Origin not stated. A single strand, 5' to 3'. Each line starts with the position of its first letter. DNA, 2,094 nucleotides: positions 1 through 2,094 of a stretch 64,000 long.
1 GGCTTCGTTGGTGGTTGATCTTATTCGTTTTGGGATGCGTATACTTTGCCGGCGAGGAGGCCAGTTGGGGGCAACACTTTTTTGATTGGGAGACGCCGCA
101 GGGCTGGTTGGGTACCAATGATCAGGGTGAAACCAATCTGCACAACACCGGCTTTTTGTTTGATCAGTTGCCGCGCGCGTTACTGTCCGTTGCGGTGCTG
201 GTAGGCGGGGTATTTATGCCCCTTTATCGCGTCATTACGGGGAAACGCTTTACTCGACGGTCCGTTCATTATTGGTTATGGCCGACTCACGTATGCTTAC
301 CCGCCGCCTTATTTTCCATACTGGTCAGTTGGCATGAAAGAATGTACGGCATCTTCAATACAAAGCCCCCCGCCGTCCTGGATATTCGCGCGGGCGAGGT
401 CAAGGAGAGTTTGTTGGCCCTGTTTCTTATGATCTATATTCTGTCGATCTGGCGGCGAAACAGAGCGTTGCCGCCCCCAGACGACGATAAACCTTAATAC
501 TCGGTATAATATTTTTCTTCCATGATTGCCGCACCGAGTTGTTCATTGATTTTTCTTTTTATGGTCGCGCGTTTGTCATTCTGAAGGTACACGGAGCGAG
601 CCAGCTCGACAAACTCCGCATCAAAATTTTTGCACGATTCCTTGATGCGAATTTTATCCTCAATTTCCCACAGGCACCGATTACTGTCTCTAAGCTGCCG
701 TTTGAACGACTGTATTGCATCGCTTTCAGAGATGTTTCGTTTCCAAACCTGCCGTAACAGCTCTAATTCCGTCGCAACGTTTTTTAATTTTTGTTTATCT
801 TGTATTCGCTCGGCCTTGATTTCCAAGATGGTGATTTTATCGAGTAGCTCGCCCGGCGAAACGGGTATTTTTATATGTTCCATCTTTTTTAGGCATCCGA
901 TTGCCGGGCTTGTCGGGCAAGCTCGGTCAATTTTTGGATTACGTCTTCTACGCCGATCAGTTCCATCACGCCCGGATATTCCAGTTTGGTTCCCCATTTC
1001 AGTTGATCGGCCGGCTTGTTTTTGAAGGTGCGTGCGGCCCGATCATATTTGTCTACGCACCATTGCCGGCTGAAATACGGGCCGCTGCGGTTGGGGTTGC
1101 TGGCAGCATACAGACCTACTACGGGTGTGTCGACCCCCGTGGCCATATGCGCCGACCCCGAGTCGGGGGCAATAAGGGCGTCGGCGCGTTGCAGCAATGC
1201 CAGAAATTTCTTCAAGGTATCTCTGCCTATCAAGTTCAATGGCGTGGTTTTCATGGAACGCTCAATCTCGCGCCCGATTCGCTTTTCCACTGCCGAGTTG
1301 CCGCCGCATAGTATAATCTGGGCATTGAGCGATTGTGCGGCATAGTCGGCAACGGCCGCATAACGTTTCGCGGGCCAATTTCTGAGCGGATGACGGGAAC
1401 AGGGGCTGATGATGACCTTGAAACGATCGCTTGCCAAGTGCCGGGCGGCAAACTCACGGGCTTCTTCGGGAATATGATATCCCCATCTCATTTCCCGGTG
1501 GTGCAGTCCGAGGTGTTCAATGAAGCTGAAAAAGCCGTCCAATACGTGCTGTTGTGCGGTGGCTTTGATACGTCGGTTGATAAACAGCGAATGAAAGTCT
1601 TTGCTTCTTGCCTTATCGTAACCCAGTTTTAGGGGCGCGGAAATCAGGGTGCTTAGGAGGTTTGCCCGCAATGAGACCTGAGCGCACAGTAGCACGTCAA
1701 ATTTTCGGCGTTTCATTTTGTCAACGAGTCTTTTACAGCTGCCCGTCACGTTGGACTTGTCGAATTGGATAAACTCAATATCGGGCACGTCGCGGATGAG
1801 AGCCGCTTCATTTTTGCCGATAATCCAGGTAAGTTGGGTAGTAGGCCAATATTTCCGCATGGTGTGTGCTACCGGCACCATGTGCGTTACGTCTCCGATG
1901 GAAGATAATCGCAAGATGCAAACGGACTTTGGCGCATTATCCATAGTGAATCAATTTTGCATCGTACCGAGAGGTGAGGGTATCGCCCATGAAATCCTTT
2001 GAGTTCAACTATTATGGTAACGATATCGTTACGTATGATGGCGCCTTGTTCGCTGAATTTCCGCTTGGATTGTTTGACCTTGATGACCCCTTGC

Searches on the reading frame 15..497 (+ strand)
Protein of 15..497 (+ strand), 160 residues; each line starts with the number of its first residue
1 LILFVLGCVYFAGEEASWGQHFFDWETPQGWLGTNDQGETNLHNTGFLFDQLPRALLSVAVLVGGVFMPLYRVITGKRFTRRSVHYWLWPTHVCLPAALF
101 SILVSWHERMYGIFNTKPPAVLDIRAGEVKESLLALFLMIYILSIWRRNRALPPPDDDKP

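Call 53: search_protein_families(library=padloc, alignment_id=A2, max_evalue=0.00001)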
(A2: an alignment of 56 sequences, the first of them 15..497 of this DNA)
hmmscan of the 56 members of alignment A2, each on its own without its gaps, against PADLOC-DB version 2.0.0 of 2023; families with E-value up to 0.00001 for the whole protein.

A. member 1, window:15-497:+ (160 aa): 0 families

B. families by the number of members that match (of 56 scanned): 131 families (the first 25 are shown)
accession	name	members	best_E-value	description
PDLC04134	mad2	3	3.7e-24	mads_2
PDLC03633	MTase_III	2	7.4e-111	Type III methyltransferase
PDLC03230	MTase_II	2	1.4e-84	Type II methyltransferase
PDLC03299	MTase_II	2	1.2e-81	Type II methyltransferase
PDLC03354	MTase_II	2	2.8e-61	Type II methyltransferase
PDLC03371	MTase_II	2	1.3e-48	Type II methyltransferase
PDLC03353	MTase_II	2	8.5e-44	Type II methyltransferase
PDLC03636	MTase_III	2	1.9e-41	Type III methyltransferase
PDLC03644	MTase_III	2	1.3e-40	Type III methyltransferase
PDLC03320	MTase_II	2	4.9e-40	Type II methyltransferase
PDLC03300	MTase_II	2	1.3e-39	Type II methyltransferase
PDLC03350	MTase_II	2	5.6e-38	Type II methyltransferase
PDLC03387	MTase_II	2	6.7e-38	Type II methyltransferase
PDLC03638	MTase_III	2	1.6e-37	Type III methyltransferase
PDLC03339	MTase_II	2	8.2e-37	Type II methyltransferase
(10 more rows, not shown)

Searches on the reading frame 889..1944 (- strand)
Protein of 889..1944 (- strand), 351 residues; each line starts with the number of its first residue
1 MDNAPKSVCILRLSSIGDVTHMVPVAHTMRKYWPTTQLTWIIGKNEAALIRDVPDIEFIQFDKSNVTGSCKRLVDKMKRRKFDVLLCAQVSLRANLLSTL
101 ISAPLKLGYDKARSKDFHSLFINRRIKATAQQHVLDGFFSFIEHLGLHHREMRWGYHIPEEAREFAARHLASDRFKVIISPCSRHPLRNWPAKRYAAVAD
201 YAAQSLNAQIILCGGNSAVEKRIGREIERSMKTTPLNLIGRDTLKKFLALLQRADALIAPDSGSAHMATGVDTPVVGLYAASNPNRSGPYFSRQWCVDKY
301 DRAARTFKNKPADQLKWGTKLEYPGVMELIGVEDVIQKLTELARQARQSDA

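Call 54: search_protein_families(library=pfam, proteins=[window:889-1944:-], max_evalue=0.001)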
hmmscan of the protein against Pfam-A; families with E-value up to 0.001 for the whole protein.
window:889-1944:- (351 aa): 1 family
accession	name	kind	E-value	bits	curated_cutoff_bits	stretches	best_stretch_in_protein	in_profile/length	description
PF01075.23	Glyco_transf_9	-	2.9e-45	155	22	1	72-308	3-238/247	Glycosyltransferase family 9 (heptosyltransferase)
